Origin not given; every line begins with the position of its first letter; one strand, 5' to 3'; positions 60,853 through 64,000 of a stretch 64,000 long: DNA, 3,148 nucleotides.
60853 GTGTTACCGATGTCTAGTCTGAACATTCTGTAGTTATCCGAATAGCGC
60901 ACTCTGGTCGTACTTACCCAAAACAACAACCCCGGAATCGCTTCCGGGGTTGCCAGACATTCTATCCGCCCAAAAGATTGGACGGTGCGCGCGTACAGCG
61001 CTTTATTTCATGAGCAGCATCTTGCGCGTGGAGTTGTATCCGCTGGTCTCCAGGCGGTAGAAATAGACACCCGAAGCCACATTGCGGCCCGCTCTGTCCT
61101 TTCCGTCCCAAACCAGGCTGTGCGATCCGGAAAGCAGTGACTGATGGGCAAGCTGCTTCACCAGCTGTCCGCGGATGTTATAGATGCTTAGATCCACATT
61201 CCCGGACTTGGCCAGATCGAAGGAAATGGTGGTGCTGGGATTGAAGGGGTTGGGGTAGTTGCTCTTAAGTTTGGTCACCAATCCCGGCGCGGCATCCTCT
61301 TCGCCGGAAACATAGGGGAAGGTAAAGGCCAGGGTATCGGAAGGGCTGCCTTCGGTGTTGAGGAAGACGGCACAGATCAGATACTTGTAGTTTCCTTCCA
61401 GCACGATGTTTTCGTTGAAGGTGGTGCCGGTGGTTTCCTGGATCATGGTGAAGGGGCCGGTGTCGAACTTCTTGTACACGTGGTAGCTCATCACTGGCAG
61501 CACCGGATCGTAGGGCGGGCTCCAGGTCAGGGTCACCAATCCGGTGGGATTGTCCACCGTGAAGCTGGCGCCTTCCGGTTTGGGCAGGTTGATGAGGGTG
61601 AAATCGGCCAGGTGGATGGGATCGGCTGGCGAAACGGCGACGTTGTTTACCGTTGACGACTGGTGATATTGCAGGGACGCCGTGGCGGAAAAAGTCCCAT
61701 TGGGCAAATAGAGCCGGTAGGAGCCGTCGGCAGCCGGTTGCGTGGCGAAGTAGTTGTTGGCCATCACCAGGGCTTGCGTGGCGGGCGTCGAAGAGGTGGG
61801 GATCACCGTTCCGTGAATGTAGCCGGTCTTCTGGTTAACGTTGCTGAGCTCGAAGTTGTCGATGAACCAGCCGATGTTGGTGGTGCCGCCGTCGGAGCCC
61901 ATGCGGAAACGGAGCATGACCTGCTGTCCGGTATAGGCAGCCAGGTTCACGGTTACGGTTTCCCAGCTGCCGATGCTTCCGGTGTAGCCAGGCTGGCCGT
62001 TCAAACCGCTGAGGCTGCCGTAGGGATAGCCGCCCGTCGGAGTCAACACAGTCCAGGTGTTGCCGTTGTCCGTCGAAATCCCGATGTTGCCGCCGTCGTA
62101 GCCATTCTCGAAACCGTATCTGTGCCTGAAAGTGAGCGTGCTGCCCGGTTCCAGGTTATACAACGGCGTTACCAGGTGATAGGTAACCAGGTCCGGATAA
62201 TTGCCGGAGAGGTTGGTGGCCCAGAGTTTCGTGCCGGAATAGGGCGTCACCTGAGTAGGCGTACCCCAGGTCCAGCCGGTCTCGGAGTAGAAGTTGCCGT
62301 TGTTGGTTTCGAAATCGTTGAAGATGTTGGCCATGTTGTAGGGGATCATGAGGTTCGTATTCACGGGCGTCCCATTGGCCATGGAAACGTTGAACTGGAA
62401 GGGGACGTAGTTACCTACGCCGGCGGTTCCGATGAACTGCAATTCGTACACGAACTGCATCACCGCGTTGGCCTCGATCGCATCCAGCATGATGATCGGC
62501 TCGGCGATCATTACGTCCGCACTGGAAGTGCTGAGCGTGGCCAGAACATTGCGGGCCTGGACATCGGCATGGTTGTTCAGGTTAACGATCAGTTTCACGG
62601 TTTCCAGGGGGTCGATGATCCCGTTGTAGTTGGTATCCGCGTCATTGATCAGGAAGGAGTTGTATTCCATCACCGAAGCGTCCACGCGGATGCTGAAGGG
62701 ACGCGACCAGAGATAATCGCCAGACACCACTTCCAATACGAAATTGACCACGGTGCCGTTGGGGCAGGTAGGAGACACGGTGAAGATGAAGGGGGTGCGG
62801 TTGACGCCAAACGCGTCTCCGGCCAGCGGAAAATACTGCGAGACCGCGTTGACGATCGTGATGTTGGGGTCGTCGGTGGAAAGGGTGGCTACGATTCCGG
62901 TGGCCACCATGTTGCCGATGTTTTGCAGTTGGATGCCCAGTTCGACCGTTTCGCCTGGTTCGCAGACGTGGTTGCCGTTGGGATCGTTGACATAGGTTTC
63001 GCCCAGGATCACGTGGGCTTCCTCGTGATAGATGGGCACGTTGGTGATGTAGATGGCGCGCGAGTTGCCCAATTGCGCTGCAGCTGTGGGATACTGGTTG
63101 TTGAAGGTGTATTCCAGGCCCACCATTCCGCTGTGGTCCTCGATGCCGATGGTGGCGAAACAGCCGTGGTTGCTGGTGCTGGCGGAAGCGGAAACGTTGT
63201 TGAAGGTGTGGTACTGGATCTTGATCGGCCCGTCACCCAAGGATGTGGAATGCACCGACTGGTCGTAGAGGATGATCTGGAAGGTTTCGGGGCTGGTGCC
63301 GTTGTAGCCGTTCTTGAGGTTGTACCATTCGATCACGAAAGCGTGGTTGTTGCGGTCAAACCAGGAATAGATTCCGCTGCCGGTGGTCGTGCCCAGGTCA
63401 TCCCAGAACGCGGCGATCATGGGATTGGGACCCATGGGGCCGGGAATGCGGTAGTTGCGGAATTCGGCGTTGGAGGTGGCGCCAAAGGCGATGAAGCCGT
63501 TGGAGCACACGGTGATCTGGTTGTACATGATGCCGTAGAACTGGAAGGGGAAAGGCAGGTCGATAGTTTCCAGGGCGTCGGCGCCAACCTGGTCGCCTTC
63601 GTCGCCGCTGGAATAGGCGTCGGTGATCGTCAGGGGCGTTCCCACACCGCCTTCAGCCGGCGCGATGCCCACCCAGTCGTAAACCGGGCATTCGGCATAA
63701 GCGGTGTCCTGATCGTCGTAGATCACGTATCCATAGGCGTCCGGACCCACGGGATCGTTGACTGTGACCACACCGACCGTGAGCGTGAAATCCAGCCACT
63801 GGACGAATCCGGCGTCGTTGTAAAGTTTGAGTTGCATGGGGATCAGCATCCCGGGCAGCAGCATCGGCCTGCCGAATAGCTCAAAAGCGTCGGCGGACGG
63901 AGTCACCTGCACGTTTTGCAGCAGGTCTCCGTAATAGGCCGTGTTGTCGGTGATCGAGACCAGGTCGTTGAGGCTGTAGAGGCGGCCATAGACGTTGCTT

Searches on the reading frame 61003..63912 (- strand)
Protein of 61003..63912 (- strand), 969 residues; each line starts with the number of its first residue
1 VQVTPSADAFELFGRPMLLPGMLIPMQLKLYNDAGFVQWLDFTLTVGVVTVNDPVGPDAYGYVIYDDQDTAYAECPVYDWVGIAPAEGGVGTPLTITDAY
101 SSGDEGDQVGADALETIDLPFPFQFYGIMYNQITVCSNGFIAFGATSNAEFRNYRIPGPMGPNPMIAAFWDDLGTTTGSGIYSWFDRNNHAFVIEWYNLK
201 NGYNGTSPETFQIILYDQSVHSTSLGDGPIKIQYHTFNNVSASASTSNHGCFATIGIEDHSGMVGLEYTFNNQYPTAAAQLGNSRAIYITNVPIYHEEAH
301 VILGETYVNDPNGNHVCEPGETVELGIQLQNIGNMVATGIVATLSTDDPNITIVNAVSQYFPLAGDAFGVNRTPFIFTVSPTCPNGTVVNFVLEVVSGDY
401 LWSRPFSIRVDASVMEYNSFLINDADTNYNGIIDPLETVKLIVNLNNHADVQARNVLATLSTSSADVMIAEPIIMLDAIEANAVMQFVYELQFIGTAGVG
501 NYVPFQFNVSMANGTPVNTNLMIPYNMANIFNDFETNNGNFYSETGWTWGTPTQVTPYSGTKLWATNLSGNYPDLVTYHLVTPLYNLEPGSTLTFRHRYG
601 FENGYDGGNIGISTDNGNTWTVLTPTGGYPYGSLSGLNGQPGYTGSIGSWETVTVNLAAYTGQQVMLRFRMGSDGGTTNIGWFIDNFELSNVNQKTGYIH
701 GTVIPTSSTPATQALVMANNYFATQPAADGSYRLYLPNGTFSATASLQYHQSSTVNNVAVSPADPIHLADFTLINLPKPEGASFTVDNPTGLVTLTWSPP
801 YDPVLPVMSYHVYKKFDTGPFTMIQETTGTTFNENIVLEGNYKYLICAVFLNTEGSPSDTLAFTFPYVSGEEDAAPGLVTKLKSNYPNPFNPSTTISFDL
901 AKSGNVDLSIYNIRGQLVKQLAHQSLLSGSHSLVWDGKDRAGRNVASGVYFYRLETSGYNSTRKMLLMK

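Call 43: search_protein_families(library=ncbifam, proteins=[window:61003-63912:-], max_evalue=1e-10)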
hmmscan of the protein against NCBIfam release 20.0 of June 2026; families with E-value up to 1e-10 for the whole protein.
window:61003-63912:- (969 aa): 4 families
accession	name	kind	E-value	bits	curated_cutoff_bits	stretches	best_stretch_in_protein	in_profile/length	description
NF038112.1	myxo_dep_M36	subfamily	8.7e-17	59.6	1500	1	428-695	876-1172/1604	myxosortase-dependent M36 family metallopeptidase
NF038111.1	rhom_dep_M36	equivalog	9.2e-14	49.8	1700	1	592-695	1055-1169/1315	rhombosortase-dependent M36 family metallopeptidase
NF033707.1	T9SS_sortase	equivalog_domain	5.1e-11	41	420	0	883-957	999-1078/1095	type IX secretion system sortase PorU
TIGR04183.1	Por_Secre_tail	domain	6.3e-11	42.1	23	0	886-966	2-70/72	T9SS type A sorting domain-containing protein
